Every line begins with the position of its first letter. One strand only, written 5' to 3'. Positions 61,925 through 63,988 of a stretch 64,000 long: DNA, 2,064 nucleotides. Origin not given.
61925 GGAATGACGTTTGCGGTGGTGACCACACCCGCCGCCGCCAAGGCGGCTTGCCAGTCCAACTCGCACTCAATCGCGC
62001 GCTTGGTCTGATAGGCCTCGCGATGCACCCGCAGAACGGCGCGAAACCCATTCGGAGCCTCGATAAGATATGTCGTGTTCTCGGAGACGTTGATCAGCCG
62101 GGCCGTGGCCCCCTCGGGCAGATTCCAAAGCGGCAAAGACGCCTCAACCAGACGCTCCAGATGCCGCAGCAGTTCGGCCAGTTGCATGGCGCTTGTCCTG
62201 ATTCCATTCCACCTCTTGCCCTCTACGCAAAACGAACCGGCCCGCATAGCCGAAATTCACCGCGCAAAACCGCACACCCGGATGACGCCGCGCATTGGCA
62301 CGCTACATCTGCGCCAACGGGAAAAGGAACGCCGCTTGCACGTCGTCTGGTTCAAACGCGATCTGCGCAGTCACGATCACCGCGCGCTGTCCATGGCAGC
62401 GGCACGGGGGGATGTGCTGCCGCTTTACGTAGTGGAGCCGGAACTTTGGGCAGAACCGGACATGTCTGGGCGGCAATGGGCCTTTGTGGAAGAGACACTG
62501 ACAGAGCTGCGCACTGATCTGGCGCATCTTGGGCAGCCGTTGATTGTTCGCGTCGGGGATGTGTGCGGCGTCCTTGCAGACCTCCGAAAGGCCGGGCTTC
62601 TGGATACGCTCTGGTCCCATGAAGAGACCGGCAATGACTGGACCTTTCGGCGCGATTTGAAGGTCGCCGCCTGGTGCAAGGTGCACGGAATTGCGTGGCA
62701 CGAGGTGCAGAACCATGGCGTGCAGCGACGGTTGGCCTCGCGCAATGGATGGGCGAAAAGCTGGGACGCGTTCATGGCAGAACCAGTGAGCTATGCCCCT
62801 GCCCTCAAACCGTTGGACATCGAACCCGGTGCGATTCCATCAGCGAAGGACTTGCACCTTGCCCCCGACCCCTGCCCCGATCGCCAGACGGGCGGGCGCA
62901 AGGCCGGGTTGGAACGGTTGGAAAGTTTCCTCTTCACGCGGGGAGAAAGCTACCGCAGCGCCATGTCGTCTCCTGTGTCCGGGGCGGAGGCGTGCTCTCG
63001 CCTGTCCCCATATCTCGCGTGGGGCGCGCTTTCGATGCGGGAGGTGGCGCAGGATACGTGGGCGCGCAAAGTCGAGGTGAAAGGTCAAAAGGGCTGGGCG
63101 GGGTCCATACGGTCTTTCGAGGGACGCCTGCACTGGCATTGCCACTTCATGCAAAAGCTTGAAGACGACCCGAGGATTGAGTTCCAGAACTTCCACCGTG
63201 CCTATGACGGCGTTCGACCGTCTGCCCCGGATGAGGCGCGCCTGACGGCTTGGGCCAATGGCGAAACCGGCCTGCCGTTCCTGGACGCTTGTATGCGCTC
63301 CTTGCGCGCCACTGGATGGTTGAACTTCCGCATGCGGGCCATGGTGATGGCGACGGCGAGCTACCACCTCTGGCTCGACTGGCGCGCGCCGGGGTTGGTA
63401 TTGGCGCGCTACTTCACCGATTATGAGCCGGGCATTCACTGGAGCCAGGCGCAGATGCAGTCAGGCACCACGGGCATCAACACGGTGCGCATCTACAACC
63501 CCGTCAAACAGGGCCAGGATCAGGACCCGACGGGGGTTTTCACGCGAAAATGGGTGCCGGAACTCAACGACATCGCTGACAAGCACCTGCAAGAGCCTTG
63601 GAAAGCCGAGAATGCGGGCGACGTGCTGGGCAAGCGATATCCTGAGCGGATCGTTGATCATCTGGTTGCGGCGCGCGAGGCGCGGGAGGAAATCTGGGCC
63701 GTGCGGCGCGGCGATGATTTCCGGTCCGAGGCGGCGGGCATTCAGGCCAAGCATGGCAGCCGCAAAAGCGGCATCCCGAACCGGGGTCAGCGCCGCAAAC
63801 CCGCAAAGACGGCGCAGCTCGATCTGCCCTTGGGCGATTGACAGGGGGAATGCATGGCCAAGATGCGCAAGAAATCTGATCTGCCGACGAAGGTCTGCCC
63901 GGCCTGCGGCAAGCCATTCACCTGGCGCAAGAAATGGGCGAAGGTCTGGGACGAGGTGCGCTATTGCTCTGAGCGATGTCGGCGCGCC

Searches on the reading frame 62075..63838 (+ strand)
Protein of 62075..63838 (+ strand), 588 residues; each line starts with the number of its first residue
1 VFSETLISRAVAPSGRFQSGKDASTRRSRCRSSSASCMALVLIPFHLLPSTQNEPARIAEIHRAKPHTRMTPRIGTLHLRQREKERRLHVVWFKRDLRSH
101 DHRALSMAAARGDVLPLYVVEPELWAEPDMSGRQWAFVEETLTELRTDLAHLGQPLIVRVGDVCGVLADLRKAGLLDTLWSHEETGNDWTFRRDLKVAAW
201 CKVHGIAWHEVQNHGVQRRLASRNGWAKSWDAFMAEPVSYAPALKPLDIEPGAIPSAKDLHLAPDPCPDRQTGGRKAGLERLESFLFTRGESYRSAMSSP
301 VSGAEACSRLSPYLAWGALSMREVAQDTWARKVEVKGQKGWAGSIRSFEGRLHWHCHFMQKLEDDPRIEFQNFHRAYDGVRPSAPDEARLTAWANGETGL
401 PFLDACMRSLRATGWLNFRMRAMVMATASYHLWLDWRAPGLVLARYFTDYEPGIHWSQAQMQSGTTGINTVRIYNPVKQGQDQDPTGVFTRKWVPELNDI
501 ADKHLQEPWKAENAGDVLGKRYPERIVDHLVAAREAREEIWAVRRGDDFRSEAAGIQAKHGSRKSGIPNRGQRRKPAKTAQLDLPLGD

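Call 35: search_protein_families(library=pfam, proteins=[window:62075-63838:+], max_evalue=0.00001)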
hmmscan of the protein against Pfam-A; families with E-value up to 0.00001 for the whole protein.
window:62075-63838:+ (588 aa): 2 families
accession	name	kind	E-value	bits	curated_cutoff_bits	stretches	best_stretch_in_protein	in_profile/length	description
PF03441.19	FAD_binding_7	-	2.1e-60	204.1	27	1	349-541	2-202/203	FAD binding domain of DNA photolyase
PF00875.24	DNA_photolyase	-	6.6e-23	81.9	26.6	1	90-214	2-126/164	DNA photolyase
